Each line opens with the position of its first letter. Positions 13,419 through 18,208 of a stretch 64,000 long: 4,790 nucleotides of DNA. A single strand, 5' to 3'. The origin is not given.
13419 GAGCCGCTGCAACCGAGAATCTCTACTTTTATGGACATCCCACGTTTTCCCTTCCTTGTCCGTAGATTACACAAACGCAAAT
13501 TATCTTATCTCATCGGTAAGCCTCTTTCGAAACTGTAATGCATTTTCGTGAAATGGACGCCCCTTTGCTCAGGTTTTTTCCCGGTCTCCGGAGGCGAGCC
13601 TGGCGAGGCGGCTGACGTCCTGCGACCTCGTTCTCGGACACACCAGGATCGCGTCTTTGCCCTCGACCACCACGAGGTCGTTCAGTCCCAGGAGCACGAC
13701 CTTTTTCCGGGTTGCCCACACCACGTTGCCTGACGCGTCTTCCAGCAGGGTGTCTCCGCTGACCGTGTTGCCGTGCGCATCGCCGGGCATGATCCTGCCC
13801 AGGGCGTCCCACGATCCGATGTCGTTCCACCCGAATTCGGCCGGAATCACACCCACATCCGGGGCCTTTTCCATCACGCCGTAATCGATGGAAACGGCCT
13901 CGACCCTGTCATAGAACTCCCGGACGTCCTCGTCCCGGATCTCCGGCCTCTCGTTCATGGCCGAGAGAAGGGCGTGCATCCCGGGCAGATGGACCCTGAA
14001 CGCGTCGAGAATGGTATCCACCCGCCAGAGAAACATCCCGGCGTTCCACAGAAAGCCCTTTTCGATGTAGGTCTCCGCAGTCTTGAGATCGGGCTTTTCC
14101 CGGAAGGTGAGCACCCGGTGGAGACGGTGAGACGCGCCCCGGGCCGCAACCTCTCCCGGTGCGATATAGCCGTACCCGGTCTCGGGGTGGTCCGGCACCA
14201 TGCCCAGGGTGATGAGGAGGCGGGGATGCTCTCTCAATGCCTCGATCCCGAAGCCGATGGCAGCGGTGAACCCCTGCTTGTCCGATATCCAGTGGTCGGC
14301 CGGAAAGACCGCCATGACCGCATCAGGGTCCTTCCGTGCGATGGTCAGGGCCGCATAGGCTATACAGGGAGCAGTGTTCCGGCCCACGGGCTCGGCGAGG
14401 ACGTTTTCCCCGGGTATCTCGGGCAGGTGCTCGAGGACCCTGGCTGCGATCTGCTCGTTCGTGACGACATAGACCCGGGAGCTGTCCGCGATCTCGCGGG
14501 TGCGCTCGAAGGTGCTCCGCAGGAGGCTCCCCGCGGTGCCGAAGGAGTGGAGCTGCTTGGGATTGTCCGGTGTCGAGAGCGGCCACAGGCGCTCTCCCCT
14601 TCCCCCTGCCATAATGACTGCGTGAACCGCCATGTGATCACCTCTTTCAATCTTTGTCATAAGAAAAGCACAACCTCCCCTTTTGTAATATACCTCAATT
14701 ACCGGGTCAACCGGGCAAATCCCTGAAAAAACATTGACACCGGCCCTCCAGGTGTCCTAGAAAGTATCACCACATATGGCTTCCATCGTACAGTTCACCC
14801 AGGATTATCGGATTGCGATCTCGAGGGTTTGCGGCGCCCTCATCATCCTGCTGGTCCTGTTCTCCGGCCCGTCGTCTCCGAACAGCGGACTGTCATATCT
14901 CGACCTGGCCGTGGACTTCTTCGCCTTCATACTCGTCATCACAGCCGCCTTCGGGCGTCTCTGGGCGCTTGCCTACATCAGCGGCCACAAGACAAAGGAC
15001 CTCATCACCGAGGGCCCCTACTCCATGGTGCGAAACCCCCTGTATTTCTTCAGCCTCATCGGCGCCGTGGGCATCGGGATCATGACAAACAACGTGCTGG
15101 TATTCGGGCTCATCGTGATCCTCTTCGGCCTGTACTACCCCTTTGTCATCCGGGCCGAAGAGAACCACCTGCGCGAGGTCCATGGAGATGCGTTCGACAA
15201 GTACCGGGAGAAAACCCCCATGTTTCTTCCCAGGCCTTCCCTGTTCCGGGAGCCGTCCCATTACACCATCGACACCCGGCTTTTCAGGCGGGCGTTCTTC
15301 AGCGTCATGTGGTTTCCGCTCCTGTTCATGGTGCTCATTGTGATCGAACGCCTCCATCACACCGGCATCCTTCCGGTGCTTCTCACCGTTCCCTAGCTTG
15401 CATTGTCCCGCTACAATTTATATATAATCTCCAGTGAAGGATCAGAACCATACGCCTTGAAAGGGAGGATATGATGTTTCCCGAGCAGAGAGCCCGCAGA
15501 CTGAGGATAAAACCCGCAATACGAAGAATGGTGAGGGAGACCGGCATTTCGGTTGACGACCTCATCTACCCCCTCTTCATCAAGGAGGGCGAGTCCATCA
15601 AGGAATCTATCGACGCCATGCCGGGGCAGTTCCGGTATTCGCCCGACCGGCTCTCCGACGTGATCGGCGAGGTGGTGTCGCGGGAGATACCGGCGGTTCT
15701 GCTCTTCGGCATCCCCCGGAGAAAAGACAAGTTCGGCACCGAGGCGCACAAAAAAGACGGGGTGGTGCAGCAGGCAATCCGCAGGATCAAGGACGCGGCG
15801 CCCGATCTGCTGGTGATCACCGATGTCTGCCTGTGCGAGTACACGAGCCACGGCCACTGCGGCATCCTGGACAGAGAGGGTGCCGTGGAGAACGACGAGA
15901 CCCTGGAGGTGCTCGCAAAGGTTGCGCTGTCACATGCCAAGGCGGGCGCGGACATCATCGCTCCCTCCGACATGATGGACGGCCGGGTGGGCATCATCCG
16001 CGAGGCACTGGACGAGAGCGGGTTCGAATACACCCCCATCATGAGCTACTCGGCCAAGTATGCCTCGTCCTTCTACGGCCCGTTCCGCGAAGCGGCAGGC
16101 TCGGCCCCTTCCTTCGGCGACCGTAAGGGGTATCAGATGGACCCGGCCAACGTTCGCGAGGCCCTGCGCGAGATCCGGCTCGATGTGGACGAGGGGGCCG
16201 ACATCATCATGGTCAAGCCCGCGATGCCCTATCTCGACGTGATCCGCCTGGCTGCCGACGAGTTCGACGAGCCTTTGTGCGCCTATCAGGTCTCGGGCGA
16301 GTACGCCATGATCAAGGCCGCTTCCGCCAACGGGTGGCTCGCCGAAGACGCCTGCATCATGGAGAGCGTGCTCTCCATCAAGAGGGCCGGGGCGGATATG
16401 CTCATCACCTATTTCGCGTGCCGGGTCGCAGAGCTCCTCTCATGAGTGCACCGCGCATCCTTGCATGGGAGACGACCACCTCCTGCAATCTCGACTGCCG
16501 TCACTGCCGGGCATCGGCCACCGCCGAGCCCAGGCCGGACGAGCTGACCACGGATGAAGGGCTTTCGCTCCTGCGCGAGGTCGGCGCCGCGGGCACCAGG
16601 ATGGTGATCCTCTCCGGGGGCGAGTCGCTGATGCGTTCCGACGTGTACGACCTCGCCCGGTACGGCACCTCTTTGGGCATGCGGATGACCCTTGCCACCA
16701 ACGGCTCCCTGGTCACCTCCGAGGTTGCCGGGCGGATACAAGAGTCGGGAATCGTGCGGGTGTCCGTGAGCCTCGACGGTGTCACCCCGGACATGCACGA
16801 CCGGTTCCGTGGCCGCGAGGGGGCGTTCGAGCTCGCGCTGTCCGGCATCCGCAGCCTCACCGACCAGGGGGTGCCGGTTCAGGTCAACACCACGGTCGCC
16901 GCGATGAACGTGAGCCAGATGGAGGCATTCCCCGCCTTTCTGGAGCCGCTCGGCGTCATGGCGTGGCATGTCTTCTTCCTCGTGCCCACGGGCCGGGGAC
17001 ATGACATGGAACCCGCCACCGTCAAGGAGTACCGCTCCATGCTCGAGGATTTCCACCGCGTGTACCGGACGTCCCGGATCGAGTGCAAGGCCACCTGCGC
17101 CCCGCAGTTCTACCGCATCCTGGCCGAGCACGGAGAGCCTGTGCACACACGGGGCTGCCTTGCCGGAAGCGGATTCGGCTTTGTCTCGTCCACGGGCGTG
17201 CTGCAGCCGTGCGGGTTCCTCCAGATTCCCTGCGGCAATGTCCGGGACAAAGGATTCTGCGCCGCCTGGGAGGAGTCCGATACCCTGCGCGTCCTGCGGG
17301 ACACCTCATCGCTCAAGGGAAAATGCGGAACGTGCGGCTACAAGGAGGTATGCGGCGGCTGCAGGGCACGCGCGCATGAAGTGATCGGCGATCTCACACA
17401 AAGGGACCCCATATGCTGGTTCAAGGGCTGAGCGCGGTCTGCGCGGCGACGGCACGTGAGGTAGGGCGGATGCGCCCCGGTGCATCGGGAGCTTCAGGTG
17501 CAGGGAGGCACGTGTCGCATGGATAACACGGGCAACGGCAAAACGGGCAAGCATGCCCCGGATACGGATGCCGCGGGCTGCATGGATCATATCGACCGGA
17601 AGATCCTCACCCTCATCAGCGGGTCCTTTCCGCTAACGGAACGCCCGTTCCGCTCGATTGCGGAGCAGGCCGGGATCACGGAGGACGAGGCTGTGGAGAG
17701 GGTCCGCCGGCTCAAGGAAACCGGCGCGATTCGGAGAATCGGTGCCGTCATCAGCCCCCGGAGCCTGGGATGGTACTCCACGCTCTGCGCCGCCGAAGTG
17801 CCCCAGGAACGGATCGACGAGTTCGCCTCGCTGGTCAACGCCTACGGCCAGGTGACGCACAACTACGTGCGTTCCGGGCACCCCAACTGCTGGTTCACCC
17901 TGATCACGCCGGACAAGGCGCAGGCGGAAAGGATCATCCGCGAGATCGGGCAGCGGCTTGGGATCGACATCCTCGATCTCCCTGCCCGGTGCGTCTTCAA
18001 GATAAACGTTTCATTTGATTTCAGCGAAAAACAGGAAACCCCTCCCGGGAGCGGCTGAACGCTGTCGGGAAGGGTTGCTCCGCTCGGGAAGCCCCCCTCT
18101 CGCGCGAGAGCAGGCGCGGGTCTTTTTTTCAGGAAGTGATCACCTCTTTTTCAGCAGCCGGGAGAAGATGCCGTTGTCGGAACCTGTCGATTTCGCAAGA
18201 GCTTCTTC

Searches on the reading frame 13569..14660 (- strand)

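Call 67: search_protein_families(library=pfam, proteins=[window:13569-14660:-], max_evalue=0.001)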
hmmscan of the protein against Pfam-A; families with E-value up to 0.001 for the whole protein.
window:13569-14660:- (363 aa): 3 families
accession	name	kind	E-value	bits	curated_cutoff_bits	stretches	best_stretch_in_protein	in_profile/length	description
PF00483.29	NTP_transferase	-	3.7e-39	135.2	21.2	1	14-291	2-239/245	Nucleotidyl transferase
PF22640.1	ManC_GMP_beta-helix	-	4.8e-10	39.6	27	1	308-350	7-49/55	MannoseP isomerase/GMP-like beta-helix domain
PF12804.13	NTP_transf_3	-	0.00029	21.5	27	1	14-106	1-82/160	MobA-like NTP transferase domain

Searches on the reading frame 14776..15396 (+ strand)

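Call 68: search_protein_families(library=pfam, proteins=[window:14776-15396:+], max_evalue=0.001)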
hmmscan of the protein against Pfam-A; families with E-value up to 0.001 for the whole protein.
window:14776-15396:+ (206 aa): 2 families
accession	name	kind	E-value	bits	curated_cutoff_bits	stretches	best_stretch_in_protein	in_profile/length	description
PF04191.18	PEMT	-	1.4e-13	51.7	25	1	69-138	35-104/105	Phospholipid methyltransferase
PF04140.19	ICMT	-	4.9e-06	27.3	24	1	55-132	15-93/95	Isoprenylcysteine carboxyl methyltransferase (ICMT) family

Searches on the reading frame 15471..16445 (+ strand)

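Call 68: search_protein_families(library=pfam, proteins=[window:15471-16445:+], max_evalue=0.001)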
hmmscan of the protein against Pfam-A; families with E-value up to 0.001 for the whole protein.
window:15471-16445:+ (324 aa): 1 family
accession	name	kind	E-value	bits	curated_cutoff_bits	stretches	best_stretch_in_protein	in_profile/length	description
PF00490.27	ALAD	-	1.3e-151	504.6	24.6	1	6-321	2-316/317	Delta-aminolevulinic acid dehydratase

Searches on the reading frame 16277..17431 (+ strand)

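Call 68: search_protein_families(library=pfam, proteins=[window:16277-17431:+], max_evalue=0.001)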
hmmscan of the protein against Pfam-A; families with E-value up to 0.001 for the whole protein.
window:16277-17431:+ (384 aa): 2 families
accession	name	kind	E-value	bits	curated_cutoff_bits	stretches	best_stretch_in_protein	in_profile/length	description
PF04055.27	Radical_SAM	-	1e-25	91.3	29.5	1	65-207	2-148/166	Radical SAM superfamily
PF13353.11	Fer4_12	-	0.00058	20.6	22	1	67-144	12-92/137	4Fe-4S single cluster domain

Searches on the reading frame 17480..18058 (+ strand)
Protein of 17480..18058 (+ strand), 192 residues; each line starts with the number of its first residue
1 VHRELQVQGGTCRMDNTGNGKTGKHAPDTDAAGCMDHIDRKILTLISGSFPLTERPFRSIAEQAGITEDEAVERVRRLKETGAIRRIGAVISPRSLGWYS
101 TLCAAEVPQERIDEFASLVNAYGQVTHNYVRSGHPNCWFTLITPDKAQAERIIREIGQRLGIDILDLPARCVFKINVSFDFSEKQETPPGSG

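Call 26: search_protein_families(library=pfam, proteins=[window:17480-18058:+], max_evalue=0.01)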
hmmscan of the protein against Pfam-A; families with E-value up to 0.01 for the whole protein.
window:17480-18058:+ (192 aa): 3 families
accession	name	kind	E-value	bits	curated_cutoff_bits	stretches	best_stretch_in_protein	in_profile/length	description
PF22451.2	NirdL-like_HTH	-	6.7e-19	67.6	27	1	39-85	1-47/47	Siroheme decarboxylase NirDL-like HTH domain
PF17805.7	AsnC_trans_reg2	-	2.1e-17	63.4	27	1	96-174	2-86/86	AsnC-like ligand binding domain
PF13404.12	HTH_AsnC-type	-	1.7e-07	31.4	27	1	35-79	1-42/42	AsnC-type helix-turn-helix domain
